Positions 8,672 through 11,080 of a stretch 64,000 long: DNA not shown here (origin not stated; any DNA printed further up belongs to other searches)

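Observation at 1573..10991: Orphan short glycyl-radical enzyme plus activase heading a glycan-processing-like operon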

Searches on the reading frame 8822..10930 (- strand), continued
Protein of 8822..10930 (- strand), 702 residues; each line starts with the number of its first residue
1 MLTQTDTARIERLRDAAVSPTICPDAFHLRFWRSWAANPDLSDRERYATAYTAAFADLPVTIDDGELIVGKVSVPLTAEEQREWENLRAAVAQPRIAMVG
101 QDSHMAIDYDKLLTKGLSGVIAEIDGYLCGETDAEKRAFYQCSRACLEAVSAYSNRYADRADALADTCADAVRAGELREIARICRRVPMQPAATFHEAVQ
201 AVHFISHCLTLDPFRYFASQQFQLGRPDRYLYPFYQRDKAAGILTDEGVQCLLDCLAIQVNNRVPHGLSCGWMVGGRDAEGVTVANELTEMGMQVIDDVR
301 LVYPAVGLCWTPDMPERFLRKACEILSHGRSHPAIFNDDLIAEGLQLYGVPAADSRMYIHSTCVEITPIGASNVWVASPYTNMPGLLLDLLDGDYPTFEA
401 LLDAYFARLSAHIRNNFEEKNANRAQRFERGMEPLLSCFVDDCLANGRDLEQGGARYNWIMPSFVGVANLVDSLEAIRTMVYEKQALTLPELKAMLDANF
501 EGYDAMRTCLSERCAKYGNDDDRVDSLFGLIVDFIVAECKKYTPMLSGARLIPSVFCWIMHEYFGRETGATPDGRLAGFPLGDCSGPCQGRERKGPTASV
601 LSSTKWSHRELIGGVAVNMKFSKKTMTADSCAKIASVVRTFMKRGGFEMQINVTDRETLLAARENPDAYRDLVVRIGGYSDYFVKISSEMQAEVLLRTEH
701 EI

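Call 30: search_solved_structures(query=window:8822-10930:-, max_evalue=1e-80, show_alignments=5)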
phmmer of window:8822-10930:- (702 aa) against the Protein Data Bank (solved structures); distinct sequences matched with E-value up to 1e-80: 5.
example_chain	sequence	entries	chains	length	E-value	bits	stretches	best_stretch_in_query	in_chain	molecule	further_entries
1r8w_A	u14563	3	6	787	1.2e-94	321.1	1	103-700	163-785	glycerol dehydratase | B12-independent glycerol dehydratase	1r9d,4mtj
9rco_A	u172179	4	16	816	3.6e-86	293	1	99-701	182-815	Glycyl radical protein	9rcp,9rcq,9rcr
6vxc_A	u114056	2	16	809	1.1e-84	288.1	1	130-700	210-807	Trans-4-hydroxy-L-proline dehydratase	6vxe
9f3w_A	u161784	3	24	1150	1.9e-84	287.4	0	108-699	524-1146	Choline trimethylamine-lyase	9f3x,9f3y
8yjo_A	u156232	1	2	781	4.7e-83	282.7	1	102-702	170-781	Probable dehydratase PflD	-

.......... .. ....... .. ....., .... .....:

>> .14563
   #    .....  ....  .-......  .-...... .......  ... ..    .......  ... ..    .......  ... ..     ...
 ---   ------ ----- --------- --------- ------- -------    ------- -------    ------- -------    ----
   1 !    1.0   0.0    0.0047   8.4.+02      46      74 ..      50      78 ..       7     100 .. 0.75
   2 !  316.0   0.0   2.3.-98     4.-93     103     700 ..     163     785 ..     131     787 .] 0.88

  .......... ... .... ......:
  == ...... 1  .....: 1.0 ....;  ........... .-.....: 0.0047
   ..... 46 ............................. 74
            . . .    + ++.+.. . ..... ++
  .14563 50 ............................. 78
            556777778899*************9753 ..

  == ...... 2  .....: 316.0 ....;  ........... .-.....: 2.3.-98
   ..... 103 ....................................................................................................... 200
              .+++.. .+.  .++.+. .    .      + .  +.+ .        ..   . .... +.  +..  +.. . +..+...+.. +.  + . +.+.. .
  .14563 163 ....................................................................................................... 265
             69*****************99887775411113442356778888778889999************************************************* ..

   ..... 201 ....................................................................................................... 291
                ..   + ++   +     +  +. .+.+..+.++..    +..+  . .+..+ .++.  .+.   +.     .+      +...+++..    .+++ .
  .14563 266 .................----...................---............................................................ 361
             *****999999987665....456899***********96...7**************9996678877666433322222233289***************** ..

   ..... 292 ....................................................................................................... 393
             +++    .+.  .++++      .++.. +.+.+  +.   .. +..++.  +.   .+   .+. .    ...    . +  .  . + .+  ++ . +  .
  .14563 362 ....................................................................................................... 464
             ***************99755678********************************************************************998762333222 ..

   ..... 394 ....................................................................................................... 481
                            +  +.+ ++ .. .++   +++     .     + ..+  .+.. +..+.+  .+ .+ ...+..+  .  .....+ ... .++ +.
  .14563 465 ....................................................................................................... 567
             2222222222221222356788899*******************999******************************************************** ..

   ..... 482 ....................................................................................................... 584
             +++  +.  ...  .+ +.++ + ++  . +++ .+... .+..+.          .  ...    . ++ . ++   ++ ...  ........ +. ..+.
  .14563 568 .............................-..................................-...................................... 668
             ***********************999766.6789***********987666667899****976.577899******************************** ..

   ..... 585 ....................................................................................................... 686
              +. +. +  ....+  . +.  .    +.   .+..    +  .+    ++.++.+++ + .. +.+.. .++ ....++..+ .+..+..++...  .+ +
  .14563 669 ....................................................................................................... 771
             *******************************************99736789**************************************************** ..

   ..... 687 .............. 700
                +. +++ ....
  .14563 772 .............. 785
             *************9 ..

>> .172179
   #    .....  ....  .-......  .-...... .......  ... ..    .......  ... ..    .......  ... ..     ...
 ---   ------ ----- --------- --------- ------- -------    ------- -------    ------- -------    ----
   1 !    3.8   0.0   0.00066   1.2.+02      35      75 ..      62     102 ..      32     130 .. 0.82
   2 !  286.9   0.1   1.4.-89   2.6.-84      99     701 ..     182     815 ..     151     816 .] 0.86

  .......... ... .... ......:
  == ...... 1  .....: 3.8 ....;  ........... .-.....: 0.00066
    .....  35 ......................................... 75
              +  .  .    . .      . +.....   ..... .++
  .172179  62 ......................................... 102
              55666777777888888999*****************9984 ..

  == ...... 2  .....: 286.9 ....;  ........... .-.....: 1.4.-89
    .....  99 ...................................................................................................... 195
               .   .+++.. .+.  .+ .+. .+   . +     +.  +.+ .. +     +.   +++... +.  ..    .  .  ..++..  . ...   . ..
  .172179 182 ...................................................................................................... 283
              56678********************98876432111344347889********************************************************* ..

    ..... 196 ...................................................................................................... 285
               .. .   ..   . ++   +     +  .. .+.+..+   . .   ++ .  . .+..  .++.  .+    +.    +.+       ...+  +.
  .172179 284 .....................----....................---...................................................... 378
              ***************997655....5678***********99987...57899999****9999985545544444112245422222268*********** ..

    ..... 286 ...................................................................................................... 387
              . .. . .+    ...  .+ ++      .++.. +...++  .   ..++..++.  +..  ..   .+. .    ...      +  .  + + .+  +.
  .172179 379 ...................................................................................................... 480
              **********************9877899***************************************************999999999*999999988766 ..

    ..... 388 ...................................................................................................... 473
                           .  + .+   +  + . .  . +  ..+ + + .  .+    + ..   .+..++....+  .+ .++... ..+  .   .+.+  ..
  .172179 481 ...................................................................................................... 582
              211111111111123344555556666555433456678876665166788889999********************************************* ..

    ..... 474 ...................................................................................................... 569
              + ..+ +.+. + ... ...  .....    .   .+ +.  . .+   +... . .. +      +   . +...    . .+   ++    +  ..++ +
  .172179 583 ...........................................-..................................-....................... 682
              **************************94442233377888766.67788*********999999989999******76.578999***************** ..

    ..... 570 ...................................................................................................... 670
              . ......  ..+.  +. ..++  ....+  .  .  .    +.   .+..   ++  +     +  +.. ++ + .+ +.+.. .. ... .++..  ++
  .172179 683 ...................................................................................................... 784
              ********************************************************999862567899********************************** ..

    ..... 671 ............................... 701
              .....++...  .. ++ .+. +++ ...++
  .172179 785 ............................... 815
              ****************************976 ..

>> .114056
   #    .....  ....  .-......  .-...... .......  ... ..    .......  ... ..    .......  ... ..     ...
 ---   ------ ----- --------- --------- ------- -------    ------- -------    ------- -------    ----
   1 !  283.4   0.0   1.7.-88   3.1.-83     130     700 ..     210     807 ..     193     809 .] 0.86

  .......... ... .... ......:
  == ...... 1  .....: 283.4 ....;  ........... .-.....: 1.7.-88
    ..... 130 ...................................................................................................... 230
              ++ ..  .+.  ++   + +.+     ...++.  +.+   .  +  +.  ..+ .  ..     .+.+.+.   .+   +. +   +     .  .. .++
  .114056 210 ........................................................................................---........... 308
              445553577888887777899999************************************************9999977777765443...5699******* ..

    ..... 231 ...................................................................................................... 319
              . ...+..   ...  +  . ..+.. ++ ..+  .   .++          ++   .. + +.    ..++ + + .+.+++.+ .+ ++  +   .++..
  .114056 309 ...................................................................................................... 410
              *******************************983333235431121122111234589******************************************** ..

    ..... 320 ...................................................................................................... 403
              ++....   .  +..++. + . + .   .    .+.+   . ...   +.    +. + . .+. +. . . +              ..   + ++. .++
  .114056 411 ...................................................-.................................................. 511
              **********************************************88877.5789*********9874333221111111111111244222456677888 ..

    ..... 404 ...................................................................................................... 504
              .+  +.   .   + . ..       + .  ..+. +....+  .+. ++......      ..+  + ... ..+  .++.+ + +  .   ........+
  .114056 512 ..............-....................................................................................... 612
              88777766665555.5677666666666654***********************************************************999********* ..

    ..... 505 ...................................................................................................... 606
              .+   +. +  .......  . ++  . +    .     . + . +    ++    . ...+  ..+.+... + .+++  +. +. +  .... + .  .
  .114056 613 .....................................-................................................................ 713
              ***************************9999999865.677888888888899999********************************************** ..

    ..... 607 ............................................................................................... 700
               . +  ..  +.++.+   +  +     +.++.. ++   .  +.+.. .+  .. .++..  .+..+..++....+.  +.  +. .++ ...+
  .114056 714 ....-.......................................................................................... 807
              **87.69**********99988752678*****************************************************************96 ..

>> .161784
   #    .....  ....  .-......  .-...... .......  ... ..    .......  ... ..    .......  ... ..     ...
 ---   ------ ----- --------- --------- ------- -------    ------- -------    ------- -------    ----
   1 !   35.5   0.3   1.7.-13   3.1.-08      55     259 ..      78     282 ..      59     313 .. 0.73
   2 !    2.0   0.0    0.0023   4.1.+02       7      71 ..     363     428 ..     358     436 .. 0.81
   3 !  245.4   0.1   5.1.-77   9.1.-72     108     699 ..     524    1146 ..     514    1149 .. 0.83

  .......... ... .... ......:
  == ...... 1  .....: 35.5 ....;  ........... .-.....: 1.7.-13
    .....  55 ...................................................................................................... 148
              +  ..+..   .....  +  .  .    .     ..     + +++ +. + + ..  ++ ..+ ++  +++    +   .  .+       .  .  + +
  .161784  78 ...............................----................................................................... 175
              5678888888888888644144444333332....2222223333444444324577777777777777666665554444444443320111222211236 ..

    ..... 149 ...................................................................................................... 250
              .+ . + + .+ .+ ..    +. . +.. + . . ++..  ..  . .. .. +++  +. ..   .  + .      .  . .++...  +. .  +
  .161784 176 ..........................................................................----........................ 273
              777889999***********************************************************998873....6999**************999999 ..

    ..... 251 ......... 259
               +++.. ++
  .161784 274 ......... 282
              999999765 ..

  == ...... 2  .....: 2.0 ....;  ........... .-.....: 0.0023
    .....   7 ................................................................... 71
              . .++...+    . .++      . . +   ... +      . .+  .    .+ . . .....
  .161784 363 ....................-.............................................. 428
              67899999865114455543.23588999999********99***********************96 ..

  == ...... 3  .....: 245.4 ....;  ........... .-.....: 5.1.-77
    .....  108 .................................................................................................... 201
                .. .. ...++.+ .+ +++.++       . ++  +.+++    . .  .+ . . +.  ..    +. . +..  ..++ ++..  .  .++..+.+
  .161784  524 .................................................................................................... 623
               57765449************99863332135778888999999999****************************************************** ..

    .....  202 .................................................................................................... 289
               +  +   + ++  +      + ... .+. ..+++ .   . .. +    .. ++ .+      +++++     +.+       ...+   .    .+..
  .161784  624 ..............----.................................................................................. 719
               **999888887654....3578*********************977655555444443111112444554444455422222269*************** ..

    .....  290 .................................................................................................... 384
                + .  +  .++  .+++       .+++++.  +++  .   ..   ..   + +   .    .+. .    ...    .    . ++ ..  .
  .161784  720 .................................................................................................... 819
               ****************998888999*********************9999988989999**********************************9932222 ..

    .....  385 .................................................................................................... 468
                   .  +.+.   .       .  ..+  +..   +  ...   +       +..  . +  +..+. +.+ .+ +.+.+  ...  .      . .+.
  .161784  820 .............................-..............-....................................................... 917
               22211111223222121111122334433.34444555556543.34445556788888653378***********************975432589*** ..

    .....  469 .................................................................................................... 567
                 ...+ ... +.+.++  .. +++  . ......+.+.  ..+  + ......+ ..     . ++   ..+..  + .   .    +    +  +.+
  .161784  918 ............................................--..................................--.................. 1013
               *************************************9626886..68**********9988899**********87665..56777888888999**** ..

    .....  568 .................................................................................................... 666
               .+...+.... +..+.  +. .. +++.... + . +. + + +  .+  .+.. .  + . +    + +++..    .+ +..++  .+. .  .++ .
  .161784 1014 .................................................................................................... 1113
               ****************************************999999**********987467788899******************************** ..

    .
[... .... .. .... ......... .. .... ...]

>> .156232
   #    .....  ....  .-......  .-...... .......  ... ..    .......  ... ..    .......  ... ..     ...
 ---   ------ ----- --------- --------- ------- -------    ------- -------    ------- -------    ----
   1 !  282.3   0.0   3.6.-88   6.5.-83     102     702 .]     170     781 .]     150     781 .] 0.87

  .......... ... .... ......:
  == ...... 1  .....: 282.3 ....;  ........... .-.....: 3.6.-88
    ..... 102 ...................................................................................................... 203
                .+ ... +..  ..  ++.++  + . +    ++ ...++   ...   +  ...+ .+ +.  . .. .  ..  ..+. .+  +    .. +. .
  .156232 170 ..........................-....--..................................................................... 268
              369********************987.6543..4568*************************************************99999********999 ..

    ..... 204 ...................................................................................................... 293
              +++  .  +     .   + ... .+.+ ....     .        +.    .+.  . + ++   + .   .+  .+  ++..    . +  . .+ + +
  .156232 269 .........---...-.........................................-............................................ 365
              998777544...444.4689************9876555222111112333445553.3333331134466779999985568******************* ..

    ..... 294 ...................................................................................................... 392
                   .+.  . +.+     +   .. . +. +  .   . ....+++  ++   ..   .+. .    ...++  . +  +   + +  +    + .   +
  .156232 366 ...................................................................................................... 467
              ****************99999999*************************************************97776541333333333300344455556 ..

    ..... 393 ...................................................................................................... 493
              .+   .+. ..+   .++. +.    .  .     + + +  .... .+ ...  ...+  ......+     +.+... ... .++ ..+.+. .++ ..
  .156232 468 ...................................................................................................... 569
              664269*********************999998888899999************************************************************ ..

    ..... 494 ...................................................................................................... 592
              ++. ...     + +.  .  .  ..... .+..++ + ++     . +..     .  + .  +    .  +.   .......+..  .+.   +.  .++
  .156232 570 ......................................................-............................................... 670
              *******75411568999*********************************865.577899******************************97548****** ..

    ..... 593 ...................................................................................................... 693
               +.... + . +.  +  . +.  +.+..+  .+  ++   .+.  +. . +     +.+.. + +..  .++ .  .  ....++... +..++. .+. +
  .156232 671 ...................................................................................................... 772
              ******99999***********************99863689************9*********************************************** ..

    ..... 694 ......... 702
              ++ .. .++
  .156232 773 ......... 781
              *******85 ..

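Call 38: find_encoding_contigs(protein=P0001, flank=10000, max_places=3)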
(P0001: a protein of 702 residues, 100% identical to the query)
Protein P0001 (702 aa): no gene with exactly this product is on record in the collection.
